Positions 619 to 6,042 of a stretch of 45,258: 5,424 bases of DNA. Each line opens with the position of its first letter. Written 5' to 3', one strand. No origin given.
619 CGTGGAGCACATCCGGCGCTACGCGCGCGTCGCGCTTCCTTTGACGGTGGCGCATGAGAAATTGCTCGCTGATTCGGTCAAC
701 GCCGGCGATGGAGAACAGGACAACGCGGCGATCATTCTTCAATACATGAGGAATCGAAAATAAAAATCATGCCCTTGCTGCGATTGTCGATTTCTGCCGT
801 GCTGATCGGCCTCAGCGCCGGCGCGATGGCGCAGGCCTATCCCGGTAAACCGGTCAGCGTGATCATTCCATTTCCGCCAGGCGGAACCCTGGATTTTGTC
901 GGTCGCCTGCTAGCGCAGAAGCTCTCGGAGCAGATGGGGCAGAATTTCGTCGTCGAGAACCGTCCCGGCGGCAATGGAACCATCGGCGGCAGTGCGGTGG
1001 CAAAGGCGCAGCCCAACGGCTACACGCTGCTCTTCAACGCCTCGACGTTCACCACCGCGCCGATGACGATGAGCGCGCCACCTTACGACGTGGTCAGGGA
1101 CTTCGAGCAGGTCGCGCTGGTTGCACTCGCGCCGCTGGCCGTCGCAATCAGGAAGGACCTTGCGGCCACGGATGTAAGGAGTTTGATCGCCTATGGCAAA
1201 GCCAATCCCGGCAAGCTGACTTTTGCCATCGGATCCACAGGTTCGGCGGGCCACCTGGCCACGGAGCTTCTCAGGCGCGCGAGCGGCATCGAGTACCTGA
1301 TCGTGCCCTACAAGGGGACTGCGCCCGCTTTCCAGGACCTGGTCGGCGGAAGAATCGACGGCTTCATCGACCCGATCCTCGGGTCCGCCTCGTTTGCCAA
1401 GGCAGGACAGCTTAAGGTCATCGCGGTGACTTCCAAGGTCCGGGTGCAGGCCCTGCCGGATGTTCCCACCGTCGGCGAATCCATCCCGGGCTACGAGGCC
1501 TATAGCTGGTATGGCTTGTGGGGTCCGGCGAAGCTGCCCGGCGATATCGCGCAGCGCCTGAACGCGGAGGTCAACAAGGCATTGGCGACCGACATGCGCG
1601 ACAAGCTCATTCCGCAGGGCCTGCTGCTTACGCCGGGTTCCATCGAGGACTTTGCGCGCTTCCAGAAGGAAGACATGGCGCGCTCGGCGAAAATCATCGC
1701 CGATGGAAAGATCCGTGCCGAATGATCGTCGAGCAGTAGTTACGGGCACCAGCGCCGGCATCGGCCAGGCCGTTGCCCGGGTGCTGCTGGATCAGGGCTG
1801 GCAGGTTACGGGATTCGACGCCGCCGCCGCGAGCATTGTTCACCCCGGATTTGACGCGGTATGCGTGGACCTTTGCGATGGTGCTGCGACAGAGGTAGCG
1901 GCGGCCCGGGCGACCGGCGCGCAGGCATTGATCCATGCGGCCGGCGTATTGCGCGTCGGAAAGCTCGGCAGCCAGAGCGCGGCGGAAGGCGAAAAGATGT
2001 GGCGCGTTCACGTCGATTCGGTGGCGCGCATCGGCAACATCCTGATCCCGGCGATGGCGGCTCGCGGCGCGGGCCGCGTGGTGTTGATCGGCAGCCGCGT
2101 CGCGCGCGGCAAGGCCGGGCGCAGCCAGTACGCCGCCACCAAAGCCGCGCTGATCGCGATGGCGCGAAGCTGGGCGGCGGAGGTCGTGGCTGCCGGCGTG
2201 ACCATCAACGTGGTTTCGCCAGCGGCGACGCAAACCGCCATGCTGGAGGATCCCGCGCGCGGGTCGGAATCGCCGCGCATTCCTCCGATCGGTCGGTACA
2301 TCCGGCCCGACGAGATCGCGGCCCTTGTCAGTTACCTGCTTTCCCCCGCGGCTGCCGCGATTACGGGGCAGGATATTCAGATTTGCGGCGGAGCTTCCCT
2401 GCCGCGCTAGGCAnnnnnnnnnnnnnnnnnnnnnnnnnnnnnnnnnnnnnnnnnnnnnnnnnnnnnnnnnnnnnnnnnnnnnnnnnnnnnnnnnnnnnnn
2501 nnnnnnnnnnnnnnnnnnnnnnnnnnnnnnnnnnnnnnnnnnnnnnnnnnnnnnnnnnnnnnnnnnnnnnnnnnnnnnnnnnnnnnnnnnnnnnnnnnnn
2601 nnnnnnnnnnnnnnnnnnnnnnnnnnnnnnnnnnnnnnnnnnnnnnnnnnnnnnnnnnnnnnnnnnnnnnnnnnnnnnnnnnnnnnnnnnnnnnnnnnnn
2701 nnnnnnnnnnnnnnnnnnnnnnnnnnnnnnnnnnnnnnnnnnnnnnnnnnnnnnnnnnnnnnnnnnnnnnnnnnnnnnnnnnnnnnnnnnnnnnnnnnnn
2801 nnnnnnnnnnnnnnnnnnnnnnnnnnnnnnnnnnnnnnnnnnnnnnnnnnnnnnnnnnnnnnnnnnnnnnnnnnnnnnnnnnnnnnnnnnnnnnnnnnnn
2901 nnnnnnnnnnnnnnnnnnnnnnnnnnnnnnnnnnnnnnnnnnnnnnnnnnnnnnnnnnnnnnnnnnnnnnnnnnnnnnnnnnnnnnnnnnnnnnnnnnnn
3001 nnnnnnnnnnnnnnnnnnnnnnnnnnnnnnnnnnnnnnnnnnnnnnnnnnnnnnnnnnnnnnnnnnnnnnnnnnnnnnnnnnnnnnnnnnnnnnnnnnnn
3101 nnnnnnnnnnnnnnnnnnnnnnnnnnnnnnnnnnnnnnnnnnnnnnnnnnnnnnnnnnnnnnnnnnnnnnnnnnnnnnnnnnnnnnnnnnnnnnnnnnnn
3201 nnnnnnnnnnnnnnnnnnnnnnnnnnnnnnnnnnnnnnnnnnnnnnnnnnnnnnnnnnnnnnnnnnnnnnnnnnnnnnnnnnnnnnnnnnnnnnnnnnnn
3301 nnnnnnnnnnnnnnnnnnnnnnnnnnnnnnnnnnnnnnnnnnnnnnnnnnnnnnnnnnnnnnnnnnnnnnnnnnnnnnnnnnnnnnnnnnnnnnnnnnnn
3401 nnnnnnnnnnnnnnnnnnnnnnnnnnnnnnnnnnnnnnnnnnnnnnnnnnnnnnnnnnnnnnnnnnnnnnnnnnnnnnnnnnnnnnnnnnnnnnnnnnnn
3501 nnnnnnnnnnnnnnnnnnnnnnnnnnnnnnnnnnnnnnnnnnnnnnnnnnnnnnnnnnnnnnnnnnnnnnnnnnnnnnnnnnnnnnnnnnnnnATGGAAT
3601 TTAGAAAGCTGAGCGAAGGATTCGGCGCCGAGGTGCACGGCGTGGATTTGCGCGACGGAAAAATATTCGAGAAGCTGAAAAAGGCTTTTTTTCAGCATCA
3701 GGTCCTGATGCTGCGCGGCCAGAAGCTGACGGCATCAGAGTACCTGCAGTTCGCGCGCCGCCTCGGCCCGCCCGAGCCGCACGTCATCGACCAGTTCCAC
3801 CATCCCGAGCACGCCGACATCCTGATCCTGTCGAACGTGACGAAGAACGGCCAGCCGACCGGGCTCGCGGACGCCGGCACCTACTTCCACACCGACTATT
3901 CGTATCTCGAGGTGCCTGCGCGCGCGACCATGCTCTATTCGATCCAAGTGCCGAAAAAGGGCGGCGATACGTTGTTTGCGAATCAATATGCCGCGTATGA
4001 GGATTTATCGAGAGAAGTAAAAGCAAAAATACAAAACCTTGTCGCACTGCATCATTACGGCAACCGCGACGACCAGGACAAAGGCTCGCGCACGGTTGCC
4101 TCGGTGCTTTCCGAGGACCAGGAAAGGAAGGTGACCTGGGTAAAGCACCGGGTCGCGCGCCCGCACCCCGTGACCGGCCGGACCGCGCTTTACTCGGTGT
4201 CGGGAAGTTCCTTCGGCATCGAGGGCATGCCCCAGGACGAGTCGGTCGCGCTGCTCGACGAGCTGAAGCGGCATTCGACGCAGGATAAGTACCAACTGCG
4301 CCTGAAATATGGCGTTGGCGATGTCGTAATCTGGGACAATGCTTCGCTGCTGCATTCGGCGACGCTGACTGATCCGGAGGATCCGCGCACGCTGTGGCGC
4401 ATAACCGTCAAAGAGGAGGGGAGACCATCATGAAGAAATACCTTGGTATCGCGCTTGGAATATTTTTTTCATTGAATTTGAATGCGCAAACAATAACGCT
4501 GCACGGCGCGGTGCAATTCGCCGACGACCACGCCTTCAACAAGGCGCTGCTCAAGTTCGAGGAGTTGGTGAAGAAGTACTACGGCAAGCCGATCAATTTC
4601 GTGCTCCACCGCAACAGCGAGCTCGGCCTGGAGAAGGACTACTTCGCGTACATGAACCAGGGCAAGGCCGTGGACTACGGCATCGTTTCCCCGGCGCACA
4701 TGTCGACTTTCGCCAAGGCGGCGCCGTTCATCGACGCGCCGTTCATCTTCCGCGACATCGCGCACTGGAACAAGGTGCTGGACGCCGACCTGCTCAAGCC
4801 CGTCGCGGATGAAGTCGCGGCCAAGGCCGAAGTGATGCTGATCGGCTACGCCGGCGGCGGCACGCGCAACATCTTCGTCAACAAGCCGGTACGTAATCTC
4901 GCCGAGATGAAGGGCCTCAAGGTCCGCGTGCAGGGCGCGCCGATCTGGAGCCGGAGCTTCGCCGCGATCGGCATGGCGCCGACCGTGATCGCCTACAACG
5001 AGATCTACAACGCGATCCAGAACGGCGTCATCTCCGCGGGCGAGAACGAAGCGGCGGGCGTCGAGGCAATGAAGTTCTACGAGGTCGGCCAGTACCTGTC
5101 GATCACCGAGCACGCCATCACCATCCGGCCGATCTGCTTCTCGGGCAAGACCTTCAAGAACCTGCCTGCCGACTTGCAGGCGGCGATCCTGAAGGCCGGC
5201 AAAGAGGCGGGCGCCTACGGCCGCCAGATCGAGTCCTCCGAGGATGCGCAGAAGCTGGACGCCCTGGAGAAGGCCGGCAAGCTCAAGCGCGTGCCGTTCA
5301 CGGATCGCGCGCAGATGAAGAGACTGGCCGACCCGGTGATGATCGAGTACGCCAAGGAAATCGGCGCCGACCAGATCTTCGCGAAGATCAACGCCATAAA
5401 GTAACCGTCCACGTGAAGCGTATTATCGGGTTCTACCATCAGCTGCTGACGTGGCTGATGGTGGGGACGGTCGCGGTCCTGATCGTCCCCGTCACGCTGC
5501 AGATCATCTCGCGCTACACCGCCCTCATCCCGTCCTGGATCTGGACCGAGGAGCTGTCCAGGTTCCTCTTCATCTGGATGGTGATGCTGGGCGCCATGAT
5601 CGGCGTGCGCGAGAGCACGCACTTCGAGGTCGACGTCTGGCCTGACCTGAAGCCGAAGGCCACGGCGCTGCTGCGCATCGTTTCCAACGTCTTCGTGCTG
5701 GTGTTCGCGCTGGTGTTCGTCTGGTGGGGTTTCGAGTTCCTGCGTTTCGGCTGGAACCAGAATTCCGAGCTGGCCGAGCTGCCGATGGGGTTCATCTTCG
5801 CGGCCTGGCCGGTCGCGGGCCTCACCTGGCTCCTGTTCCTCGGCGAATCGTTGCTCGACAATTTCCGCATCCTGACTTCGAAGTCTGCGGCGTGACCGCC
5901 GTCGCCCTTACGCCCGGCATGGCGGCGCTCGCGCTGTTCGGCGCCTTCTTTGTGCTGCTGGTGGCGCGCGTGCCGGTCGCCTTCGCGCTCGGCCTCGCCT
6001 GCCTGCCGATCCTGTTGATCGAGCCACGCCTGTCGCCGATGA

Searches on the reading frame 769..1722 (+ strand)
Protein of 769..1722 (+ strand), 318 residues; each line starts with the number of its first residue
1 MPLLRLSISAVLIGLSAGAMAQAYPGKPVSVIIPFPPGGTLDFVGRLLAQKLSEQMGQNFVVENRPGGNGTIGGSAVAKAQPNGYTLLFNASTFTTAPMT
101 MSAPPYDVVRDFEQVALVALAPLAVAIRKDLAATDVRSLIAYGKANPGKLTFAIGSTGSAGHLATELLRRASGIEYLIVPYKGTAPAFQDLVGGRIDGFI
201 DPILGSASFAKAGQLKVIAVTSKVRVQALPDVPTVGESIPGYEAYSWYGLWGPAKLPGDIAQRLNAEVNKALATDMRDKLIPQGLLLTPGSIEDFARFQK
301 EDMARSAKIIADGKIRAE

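Call 40: search_protein_families(library=pfam, proteins=[window:769-1722:+], max_evalue=0.001)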
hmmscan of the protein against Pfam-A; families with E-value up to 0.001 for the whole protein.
window:769-1722:+ (318 aa): 1 family
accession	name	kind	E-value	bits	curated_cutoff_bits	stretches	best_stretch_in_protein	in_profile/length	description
PF03401.19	TctC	-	1.5e-56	192.4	27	1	45-311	2-270/274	Tripartite tricarboxylate transporter family receptor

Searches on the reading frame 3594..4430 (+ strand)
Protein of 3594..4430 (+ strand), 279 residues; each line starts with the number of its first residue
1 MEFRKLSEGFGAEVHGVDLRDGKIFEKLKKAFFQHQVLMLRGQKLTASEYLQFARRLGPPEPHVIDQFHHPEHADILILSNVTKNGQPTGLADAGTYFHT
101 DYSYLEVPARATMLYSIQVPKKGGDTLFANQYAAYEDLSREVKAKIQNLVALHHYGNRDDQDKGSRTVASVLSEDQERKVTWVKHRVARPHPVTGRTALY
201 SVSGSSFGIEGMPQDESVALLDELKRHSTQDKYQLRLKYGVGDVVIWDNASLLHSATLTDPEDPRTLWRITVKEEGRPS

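Call 40: search_protein_families(library=pfam, proteins=[window:3594-4430:+], max_evalue=0.001)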
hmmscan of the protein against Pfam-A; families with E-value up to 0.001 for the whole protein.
window:3594-4430:+ (279 aa): 1 family
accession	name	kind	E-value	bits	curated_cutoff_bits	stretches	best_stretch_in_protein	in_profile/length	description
PF02668.22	TauD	-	2.1e-60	205.4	27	1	2-271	1-267/267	Taurine catabolism dioxygenase TauD, TfdA family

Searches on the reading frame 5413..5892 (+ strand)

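Call 40: search_protein_families(library=pfam, proteins=[window:5413-5892:+], max_evalue=0.001)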
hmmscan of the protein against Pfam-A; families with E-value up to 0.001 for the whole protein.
window:5413-5892:+ (160 aa): 1 family
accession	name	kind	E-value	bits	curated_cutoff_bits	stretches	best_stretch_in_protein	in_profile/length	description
PF04290.18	DctQ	-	4.2e-29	101.6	28.3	1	24-152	2-131/132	Tripartite ATP-independent periplasmic transporters, DctQ component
